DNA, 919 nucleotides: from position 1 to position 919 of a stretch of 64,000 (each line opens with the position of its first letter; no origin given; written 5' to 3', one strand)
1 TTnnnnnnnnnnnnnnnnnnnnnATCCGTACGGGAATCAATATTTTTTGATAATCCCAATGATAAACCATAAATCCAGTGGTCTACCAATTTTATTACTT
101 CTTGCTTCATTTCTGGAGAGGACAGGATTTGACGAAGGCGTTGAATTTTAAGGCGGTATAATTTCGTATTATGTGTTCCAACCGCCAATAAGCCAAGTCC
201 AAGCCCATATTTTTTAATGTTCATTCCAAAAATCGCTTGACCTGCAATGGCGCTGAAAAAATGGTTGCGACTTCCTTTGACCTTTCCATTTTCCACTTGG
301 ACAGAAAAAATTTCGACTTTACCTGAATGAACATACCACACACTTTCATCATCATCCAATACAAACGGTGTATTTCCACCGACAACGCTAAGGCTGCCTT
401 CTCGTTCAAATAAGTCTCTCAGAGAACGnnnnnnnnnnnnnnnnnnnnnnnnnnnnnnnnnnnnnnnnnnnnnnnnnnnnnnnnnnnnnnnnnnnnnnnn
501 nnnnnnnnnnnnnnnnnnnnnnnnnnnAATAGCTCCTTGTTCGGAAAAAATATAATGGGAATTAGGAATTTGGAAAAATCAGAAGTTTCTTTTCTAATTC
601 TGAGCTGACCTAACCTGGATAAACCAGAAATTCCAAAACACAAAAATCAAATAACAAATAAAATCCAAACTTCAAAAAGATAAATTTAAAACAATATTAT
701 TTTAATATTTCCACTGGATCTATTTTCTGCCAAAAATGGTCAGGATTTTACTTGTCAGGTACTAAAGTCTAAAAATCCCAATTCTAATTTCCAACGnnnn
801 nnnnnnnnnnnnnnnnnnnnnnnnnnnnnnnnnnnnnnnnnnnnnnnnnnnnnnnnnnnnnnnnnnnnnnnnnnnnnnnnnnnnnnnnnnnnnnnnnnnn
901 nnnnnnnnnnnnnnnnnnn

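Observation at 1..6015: Four-gene NHLP/Nif11-type bacteriocin export module with no precursor peptide in the window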

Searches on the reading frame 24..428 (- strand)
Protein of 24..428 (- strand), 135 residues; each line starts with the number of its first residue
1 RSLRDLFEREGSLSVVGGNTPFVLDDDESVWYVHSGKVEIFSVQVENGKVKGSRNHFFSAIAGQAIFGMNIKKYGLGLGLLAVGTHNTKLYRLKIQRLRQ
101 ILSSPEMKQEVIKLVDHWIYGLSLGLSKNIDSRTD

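Call 50: search_solved_structures(query=A3, max_evalue=10, show_alignments=2)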
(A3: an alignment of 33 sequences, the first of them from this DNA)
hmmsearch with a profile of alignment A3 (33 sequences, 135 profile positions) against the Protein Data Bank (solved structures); distinct sequences matched with E-value up to 10: 1.
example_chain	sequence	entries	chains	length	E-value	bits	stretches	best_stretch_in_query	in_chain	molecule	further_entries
4ev0_A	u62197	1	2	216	0.032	17.4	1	28-115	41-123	Transcription regulator, Crp family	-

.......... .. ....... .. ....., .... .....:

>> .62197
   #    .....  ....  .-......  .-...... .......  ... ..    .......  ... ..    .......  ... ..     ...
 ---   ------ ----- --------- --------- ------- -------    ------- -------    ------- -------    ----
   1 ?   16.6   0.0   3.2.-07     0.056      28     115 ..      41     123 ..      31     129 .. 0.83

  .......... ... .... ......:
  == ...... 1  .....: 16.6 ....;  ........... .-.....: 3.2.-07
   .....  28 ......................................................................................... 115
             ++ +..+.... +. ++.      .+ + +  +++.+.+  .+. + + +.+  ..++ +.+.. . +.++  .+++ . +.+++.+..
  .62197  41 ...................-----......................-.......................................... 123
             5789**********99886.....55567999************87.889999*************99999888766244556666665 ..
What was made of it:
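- On Cyclic-nucleotide-binding domain (Pfam PF00027 / CAP_ED): The family profile against PDB gives one hit, the Crp-family protein 4ev0, at E = 0.032 (call 50).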

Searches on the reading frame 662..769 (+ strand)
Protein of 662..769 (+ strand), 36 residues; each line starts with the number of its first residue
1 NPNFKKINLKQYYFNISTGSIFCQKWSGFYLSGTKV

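Call 41: search_protein_families(library=ncbifam, alignment_id=A1, max_evalue=1)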
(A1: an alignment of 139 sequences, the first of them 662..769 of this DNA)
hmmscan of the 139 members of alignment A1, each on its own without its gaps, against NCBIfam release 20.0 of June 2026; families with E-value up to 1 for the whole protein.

A. member 1, window:662-769:+ (36 aa): 0 families

B. families by the number of members that match (of 139 scanned): 32 families (the first 25 are shown)
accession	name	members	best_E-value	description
TIGR00223.1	panD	1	2.1e-43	aspartate 1-decarboxylase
TIGR02228.1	sigpep_I_arch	1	6.2e-11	signal peptidase I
NF033536.1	lasso_PqqD_Bac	1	6.4e-11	lasso peptide biosynthesis PqqD family chaperone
TIGR04302.1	geo_PqqD_fam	1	4.6e-10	GeoRSP system PqqD family peptide chaperone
TIGR04248.1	SCM_PqqD_rel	1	3.3e-09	SynChlorMet cassette protein ScmD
TIGR03859.1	PQQ_PqqD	1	1.5e-08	pyrroloquinoline quinone biosynthesis peptide chaperone PqqD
NF033530.1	lasso_PqqD_Strm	1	2.2e-05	lasso peptide biosynthesis PqqD family chaperone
NF002535.0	PRK02079.1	1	0.00017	pyrroloquinoline quinone biosynthesis peptide chaperone PqqD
TIGR02227.1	sigpep_I_bact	1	0.00028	signal peptidase I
NF046067.1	SigPepSipWBacil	1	0.00039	signal peptidase I SipW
NF052274.1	immunity_Gip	1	0.0054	Gip family bacteriocin immunity protein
NF004447.0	PRK05777.2-5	1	0.0058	NADH-quinone oxidoreductase subunit NuoN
NF000338.1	fomA_AB016934.1.gene6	1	0.0076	fosfomycin resistance kinase FomA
TIGR04353.1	PqqD_rel_X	1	0.011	HPr-rel-A system PqqD family peptide chaperone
TIGR02754.1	sod_Ni_protease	1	0.014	nickel-type superoxide dismutase maturation protease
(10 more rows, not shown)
